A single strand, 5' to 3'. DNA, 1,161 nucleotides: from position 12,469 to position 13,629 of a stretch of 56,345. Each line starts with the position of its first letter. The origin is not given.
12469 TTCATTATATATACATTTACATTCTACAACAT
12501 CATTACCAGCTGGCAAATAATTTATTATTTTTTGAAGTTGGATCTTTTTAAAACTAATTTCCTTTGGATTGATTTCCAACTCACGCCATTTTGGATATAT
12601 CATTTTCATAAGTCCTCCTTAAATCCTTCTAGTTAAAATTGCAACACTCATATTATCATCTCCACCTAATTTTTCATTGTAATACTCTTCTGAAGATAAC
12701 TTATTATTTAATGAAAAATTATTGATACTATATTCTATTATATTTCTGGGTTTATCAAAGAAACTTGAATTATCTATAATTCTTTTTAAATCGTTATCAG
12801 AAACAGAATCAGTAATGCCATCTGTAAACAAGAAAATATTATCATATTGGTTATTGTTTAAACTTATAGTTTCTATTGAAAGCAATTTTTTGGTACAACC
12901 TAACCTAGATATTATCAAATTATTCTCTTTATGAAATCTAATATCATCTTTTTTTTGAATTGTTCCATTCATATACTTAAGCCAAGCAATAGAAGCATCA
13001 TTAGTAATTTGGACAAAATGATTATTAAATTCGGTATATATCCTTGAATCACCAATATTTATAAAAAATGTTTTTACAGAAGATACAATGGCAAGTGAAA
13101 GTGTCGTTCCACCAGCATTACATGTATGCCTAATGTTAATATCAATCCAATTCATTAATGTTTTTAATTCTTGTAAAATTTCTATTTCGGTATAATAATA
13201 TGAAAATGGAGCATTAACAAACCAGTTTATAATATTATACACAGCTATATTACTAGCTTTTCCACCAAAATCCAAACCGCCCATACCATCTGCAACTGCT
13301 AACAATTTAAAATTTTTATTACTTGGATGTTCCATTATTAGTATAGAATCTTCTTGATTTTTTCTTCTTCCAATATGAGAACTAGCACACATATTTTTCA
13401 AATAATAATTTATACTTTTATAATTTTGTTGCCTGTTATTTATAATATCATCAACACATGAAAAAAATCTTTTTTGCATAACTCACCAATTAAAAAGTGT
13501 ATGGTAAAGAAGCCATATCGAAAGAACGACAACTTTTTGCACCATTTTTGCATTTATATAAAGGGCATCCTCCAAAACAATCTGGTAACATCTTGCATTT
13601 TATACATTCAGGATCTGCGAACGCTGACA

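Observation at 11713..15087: Precursor peptide + radical-SAM/SPASM + PP2C phosphatase + APH-fold kinase operon: candidate undescribed RiPP-type system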

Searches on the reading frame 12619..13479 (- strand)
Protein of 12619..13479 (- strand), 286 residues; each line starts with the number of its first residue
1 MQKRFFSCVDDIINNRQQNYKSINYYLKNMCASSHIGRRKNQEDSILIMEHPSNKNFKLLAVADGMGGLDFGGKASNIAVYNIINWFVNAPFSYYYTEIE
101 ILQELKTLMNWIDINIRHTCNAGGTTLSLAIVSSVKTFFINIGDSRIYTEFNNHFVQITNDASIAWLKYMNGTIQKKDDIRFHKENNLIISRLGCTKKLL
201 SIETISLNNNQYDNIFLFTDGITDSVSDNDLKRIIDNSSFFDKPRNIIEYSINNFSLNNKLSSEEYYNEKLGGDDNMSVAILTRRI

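Call 3: search_protein_families(library=ncbifam, proteins=[window:12619-13479:-], max_evalue=0.01)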
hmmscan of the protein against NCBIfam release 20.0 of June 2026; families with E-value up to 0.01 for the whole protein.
window:12619-13479:- (286 aa): 2 families
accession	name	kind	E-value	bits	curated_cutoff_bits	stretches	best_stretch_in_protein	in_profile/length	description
NF033484.1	Stp1_PP2C_phos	equivalog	1.5e-33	116.3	230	1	34-252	2-218/232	Stp1/IreP family PP2C-type Ser/Thr phosphatase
NF011149.0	PRK14559.1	equivalog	1.5e-06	27.3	374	1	61-162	415-521/642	serine/threonine phosphatase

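Call 4: search_protein_families(library=pfam, proteins=[window:12619-13479:-], max_evalue=0.01)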
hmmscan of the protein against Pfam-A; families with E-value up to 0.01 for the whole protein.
window:12619-13479:- (286 aa): 3 families
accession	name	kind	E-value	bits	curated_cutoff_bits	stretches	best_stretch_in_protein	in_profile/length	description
PF13672.11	PP2C_2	-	4.1e-16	59.6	24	1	32-230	2-182/209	Protein phosphatase 2C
PF00481.26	PP2C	-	3.3e-05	24.1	20.3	1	37-161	10-139/255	Protein phosphatase 2C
PF20779.2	MACPF_D2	-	0.00026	21.3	24.2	1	197-270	18-89/103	MACPF protein, D2 domain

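Call 35: search_solved_structures(query=window:12619-13479:-, max_evalue=0.001)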
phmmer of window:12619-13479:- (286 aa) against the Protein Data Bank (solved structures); distinct sequences matched with E-value up to 0.001: 17.
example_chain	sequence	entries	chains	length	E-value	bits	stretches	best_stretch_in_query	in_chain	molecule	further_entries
6ihl_A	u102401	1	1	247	2.9e-15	59.6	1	43-259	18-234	Phosphorylated protein phosphatase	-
5f1m_A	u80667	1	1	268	3.1e-15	59.5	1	42-259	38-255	Phosphorylated protein phosphatase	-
6ihv_A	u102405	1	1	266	3.3e-15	59.5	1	43-259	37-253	Phosphorylated protein phosphatase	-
6ihs_A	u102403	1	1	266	3.5e-15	59.3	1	43-259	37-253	Phosphorylated protein phosphatase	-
6ihr_A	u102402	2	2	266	3.5e-15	59.3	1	43-259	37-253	Phosphorylated protein phosphatase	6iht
6ihw_A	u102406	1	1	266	3.7e-15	59.3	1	43-259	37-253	Phosphorylated protein phosphatase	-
6ihu_A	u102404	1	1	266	6.7e-15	58.4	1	43-259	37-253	Phosphorylated protein phosphatase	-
2pk0_A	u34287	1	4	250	3.4e-09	39.7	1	34-259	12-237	Serine/threonine protein phosphatase Stp1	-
1txo_A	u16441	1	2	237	2.4e-08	37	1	56-253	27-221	Putative Bacterial Enzyme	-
2cm1_A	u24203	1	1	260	2.7e-08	36.8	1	56-253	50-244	SERINE THREONINE PROTEIN PHOSPHATASE PSTP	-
5d2u_A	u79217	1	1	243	5.3e-08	35.8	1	39-231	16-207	Protein serin-threonin phosphatase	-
2j82_A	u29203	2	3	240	9.8e-08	34.9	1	39-231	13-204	PROTEIN SERINE-THREONINE PHOSPHATASE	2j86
5iti_A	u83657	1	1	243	1e-07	34.9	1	39-231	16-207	Protein serin-threonin phosphatase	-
6jkv_A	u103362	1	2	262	2.4e-07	33.7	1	22-253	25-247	PppA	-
2xzv_A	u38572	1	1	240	1.3e-06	31.3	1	39-231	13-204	PROTEIN SERIN-THREONIN PHOSPHATASE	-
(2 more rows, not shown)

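Call 37: find_homologous_proteins(query=window:12619-13479:-, max_evalue=0.00001)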
Query window:12619-13479:- (286 aa): 149 proteins with E <= 0.00001 among 917 candidates; the best 120 are listed.
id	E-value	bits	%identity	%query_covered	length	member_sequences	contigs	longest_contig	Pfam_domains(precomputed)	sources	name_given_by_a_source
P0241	1.7e-185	633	100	100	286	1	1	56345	PF13672.12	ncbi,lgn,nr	ncbi:MAG: protein phosphatase 2C domain-containing protein [bacterium]|nr:protein phosphatase 2C dom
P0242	3.2e-75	271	51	97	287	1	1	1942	PF13672.12,PF00481.27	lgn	-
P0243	5.8e-75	270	49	96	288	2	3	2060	PF13672.12,PF00481.27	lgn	-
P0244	9.8e-75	270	49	99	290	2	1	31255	PF13672.12,PF00481.27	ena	-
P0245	4.3e-74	267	52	97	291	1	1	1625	PF13672.12,PF00481.27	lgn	-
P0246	7.4e-74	267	48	98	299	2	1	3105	PF13672.12,PF00481.27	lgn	-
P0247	1.7e-73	265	49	97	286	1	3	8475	PF13672.12,PF00481.27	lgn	-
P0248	3.0e-73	265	47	98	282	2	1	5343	PF13672.12,PF00481.27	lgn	-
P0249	4.5e-73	264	47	98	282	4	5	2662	PF13672.12,PF00481.27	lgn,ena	-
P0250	5.0e-73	264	51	97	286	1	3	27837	PF13672.12,PF00481.27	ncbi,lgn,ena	-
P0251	5.6e-73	264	50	96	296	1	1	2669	PF13672.12,PF00481.27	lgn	-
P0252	3.6e-72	261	49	97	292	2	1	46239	PF13672.12,PF00481.27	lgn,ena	-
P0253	1.5e-71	259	47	97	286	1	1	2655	PF13672.12,PF00481.27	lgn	-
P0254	6.0e-71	257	50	98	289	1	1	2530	PF13672.12,PF00481.27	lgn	-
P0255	2.1e-70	255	53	97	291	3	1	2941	PF13672.12,PF00481.27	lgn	-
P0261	4.6e-64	235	41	97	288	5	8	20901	PF13672.12,PF00481.27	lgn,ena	-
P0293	4.1e-36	143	36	85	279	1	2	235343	PF13672.12,PF00481.27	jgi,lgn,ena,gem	-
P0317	6.8e-32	129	32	97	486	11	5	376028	PF13672.12,PF00481.27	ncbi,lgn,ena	-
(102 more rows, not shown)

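Call 38: find_encoding_contigs(protein=P0317, flank=6000, max_places=2)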
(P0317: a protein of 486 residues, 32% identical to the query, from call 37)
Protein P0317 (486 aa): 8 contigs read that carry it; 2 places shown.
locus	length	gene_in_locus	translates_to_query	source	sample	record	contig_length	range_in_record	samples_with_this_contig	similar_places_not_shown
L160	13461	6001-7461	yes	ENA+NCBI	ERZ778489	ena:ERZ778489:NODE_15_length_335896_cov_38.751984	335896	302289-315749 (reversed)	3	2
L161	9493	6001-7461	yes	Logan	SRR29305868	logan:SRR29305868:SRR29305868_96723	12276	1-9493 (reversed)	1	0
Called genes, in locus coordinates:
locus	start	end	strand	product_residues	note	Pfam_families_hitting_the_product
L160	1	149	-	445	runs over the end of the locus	PF03448:MgtE_N, PF00571:CBS, PF01769:MgtE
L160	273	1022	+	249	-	PF02585:PIG-L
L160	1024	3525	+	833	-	PF09586:YfhO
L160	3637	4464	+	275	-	PF05116:S6PP (faint), PF08282:Hydrolase_3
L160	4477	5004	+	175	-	PF03729:DUF308 (faint)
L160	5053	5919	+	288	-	PF10672:Methyltrans_SAM, PF03602:Cons_hypoth95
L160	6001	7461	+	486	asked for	PF00481:PP2C, PF13672:PP2C_2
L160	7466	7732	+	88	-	PF06949:DUF1292 (weak)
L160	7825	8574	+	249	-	-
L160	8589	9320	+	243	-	-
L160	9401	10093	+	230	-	-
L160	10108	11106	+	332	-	PF14057:GGGtGRT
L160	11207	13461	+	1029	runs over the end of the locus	PF00092:VWA, PF13519:VWA_2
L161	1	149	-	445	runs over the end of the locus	PF03448:MgtE_N, PF00571:CBS, PF01769:MgtE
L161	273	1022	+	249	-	PF02585:PIG-L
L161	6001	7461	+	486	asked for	PF00481:PP2C, PF13672:PP2C_2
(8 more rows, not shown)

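Call 39: find_encoding_contigs(protein=P0293, flank=6000, max_places=2)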
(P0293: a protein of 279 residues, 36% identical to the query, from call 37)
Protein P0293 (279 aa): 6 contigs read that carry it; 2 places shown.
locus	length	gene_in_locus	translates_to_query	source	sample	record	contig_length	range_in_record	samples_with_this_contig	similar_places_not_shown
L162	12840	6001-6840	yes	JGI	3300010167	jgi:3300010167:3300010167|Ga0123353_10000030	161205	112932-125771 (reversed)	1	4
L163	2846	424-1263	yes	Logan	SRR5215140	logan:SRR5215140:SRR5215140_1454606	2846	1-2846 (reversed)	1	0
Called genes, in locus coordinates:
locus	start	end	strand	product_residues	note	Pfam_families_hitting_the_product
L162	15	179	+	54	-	-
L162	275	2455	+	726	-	PF17876:CSD2 (weak), PF00773:RNB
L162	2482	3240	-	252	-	PF21946:LppM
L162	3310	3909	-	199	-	-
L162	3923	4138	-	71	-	-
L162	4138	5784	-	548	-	-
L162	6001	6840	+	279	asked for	PF00481:PP2C, PF13672:PP2C_2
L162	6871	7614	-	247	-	-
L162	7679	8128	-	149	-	PF01451:LMWPc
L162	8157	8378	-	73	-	PF07866:DUF1653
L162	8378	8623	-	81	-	PF07866:DUF1653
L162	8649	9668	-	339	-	PF14397:ATPgrasp_ST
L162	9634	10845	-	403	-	PF01168:Ala_racemase_N, PF00842:Ala_racemase_C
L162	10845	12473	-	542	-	PF01554:MatE (weak), PF01943:Polysacc_synt, PF03023:MurJ (weak)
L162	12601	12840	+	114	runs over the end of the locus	PF13601:HTH_34 (weak), PF03551:PadR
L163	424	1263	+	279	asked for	PF00481:PP2C, PF13672:PP2C_2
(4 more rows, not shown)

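Call 62: search_protein_families(library=padloc, proteins=[window:12619-13479:-], max_evalue=0.001)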
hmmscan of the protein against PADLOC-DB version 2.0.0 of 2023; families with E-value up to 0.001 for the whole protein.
window:12619-13479:- (286 aa): 0 families

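Call 67: find_encoding_contigs(protein=P0244, flank=6000, max_places=2)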
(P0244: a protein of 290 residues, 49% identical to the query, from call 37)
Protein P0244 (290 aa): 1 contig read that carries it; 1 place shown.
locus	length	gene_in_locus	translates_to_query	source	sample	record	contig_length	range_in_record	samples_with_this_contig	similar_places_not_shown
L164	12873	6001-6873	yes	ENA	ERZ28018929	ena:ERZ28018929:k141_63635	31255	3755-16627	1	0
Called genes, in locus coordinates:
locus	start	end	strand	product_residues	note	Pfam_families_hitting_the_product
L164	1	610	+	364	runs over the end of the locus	-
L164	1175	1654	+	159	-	PF13302:Acetyltransf_3 (weak), PF00583:Acetyltransf_1, PF13508:Acetyltransf_7 (weak)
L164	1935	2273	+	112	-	PF01022:HTH_5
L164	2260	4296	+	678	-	PF00403:HMA, PF00122:E1-E2_ATPase, PF00702:Hydrolase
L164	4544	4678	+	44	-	-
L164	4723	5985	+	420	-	PF04055:Radical_SAM, PF13353:Fer4_12 (weak)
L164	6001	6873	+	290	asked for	PF00481:PP2C, PF13672:PP2C_2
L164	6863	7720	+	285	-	PF03881:Fructosamin_kin, PF01636:APH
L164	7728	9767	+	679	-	PF00580:UvrD-helicase, PF13245:AAA_19 (weak), PF09848:SLFN-g3_helicase (faint), PF13538:UvrD_C_2 (weak)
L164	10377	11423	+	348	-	PF00899:ThiF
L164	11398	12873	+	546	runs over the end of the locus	PF00931:NB-ARC (faint), PF02463:SMC_N (faint), PF03193:RsgA_GTPase (faint), PF13555:AAA_29 (faint), PF00005:ABC_tran, PF00910:RNA_helicase (faint), PF01926:MMR_HSR1 (faint), PF00005:ABC_tran, +2 more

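Call 68: find_encoding_contigs(protein=P0261, flank=6000, max_places=2)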
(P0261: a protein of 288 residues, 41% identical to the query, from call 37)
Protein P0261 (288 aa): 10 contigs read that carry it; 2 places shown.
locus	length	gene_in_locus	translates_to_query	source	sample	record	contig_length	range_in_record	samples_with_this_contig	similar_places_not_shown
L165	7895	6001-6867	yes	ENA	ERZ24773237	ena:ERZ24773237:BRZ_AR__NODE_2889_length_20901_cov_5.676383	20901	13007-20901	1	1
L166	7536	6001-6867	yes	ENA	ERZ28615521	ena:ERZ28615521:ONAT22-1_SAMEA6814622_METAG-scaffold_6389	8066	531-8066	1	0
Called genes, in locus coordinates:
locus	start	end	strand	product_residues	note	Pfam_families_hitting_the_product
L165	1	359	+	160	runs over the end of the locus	PF13237:Fer4_10 (weak), PF25160:LdpA_Fe-S-bd (weak), PF00037:Fer4, PF12797:Fer4_2 (weak), PF12837:Fer4_6 (weak), PF13237:Fer4_10 (weak), PF14697:Fer4_21 (weak), PF12838:Fer4_7 (weak), +2 more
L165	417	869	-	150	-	-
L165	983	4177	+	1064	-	PF00331:Glyco_hydro_10, PF02811:PHP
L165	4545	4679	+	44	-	-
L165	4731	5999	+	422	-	PF04055:Radical_SAM, PF13353:Fer4_12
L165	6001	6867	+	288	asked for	PF00481:PP2C (faint), PF13672:PP2C_2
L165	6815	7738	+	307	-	PF03881:Fructosamin_kin (weak), PF01636:APH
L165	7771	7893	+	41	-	?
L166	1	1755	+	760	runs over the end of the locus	?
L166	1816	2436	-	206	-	PF00665:rve, PF13683:rve_3, PF13333:rve_2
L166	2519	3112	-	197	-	PF00239:Resolvase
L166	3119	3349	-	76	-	-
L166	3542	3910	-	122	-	-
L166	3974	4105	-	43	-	-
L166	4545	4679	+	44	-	-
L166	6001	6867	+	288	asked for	PF00481:PP2C (faint), PF13672:PP2C_2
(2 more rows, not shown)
